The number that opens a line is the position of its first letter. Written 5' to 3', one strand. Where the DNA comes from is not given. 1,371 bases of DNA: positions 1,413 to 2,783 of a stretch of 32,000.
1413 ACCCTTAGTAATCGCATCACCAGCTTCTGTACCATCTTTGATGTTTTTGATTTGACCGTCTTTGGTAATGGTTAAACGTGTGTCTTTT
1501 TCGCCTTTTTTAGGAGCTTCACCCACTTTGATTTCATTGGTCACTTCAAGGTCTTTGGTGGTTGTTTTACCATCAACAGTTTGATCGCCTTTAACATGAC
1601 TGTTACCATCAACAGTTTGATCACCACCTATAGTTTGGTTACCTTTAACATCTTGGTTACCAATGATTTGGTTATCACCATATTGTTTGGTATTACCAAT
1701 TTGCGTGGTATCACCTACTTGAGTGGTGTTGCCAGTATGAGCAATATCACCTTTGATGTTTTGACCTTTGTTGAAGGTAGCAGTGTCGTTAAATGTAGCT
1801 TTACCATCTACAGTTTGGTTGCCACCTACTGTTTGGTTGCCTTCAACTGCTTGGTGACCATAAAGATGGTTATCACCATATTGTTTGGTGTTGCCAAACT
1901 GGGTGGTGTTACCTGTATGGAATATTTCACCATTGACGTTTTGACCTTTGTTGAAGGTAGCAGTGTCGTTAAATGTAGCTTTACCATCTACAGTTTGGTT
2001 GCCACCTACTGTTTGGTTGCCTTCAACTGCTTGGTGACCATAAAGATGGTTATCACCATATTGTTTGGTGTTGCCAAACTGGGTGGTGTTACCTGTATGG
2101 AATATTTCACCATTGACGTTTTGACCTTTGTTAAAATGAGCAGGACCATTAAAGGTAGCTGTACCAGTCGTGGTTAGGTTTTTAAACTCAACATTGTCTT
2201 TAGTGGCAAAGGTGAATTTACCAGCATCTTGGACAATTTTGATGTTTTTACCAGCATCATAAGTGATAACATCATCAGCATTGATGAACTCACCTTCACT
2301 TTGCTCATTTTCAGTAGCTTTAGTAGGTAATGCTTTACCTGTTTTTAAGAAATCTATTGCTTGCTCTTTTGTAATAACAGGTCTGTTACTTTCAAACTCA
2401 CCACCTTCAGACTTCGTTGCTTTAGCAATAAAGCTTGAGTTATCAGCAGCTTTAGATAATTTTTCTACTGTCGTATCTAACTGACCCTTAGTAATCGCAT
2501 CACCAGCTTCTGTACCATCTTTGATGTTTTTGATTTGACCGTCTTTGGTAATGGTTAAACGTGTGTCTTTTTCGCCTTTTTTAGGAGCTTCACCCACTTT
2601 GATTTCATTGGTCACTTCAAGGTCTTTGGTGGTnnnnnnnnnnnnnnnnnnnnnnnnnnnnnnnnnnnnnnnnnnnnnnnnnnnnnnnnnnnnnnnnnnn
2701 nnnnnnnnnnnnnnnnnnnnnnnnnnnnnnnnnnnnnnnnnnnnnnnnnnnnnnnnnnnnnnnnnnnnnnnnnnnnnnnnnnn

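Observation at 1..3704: Three or more apparently identical 1071-bp in-frame tandem repeats inside the adhesin stalk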

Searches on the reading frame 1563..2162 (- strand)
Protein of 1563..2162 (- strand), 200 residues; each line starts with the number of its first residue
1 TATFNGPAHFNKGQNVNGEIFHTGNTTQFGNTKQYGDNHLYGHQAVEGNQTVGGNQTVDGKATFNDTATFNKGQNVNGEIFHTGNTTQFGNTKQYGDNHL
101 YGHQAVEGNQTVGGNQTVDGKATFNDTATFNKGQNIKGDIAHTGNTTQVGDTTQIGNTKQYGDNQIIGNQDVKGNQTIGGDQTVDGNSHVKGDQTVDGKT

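Call 65: predict_structure(alignment_id=A2)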
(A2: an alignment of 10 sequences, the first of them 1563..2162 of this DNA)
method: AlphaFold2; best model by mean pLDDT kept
length: 200 residues; sequences in the alignment: 10
mean_pLDDT: 73.5   pTM: 0.56
mean pLDDT of the five models: 73.5, 72.7, 70.9, 68.2, 66.8
residues with pLDDT >= 90: 0; 70-90: 154; 50-70: 46; < 50: 0
segments of 3 or more residues with pLDDT < 50: none
pLDDT, mean of each block of 10 residues (from residue 1): 65 65 73 74 74 73 74 68 70 71 73 76 76 75 75 73 74 76 81 85
secondary structure, 60 per line:
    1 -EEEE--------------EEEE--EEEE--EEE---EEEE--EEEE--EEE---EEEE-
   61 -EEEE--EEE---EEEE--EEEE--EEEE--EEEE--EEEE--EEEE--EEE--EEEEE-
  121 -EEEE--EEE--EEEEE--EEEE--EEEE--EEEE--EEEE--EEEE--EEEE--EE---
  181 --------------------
elements in order: E2-5 E20-23 E26-29 E32-34 E38-41 E44-47 E50-52 E56-59 E62-65 E68-70 E74-77 E80-83 E86-89 E92-95 E98-101 E104-107 E110-112 E115-119 E122-125 E128-130 E133-137 E140-143 E146-149 E152-155 E158-161 E164-167 E170-173

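Call 67: fold_search(model_id=the predicted structure, library=pdb)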
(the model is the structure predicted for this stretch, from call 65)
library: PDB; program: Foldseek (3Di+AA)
matches with E <= 10: 104; with E <= 0.001: 0
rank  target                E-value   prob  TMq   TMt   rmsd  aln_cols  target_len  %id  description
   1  8axg_BBB              1.5e-01  0.23  0.24  0.10   9.8       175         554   11  Crystal structure of Fusobacterium nucleatum fusolisin protease (released 2023-09-13)
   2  6n2b_B                1.9e-01  0.69  0.43  0.26   7.7       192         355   10  The Crystal Structure of Caldicellulosiruptor kristjanssonii Tapirin C-terminal domain (released 2018-12-19)
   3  8axg_CCC              1.9e-01  0.41  0.32  0.13   8.7       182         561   11  Crystal structure of Fusobacterium nucleatum fusolisin protease (released 2023-09-13)
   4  6n2b_A                2.0e-01  0.47  0.34  0.22   8.8       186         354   14  The Crystal Structure of Caldicellulosiruptor kristjanssonii Tapirin C-terminal domain (released 2018-12-19)
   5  8axg_AAA              2.7e-01  0.21  0.28  0.12   9.6       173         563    9  Crystal structure of Fusobacterium nucleatum fusolisin protease (released 2023-09-13)
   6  6n2c_B                3.5e-01  0.15  0.30  0.18  10.8       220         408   11  The Crystal Structure of Caldicellulosiruptor hydrothermalis Tapirin C-terminal domain (released 2018-12-19)
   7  5uyt_B                5.1e-01  0.06  0.21  0.11  16.7       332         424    8  Crystal structure of ice binding protein from an Antarctic bacterium Flavobacteriaceae (released 2017-10-25)
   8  3p4g_B                6.5e-01  0.03  0.17  0.14  12.6       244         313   12  X-ray crystal structure of a hyperactive, Ca2+-dependent, beta-helical antifreeze protein from an Antarctic bacterium (released 2011-04-27)
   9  3p4g_A                7.9e-01  0.03  0.19  0.16  12.4       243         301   12  X-ray crystal structure of a hyperactive, Ca2+-dependent, beta-helical antifreeze protein from an Antarctic bacterium (released 2011-04-27)
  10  4aa7_B                8.9e-01  0.04  0.18  0.17  12.5       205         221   11  E.coli GlmU in complex with an antibacterial inhibitor (released 2012-08-15)
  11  4ihg_D                9.5e-01  0.03  0.17  0.13  12.6       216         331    9  Chasing Acyl Carrier Protein Through a Catalytic Cycle of Lipid A Production (released 2013-11-13)
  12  6n2c_A                1.0e+00  0.12  0.33  0.19  10.3       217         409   10  The Crystal Structure of Caldicellulosiruptor hydrothermalis Tapirin C-terminal domain (released 2018-12-19)
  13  2zvd_A                1.0e+00  0.04  0.17  0.07  13.8       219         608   12  Crystal structure of Pseudomonas sp. MIS38 lipase in an open conformation (released 2009-11-10)
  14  9dr4                  1.1e+00  0.03  0.16  0.11  11.8       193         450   12  Crystal structure of bifunctional GlmU from Staphylococcus aureus NCTC 8325 complexed with UTP, CoA and Glc 1-P (released 2025-05-14)
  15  4ihg_C                1.2e+00  0.03  0.16  0.12  12.7       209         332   10  Chasing Acyl Carrier Protein Through a Catalytic Cycle of Lipid A Production (released 2013-11-13)
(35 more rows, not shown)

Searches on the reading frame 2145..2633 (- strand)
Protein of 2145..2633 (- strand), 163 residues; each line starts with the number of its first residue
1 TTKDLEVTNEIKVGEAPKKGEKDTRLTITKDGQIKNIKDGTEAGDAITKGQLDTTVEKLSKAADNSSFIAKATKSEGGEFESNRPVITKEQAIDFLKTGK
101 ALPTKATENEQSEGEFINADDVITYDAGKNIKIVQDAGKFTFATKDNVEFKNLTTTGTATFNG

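Call 16: search_protein_families(library=pfam, proteins=[window:2163-2633:-], max_evalue=10)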
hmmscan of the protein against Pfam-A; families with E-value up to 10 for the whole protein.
seq(157 aa): 1 family
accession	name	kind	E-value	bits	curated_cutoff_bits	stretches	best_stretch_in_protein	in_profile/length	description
PF05662.19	YadA_stalk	-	6.5e-06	26.9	28.4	1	33-67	1-35/43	Coiled stalk of trimeric autotransporter adhesin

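Call 79: search_solved_structures(query=window:2145-2633:-, max_evalue=10, show_alignments=4)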
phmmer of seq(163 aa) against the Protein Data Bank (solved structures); distinct sequences matched with E-value up to 10: 1.
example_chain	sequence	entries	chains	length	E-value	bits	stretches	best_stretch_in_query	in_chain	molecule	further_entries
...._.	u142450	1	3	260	1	12.7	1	33-73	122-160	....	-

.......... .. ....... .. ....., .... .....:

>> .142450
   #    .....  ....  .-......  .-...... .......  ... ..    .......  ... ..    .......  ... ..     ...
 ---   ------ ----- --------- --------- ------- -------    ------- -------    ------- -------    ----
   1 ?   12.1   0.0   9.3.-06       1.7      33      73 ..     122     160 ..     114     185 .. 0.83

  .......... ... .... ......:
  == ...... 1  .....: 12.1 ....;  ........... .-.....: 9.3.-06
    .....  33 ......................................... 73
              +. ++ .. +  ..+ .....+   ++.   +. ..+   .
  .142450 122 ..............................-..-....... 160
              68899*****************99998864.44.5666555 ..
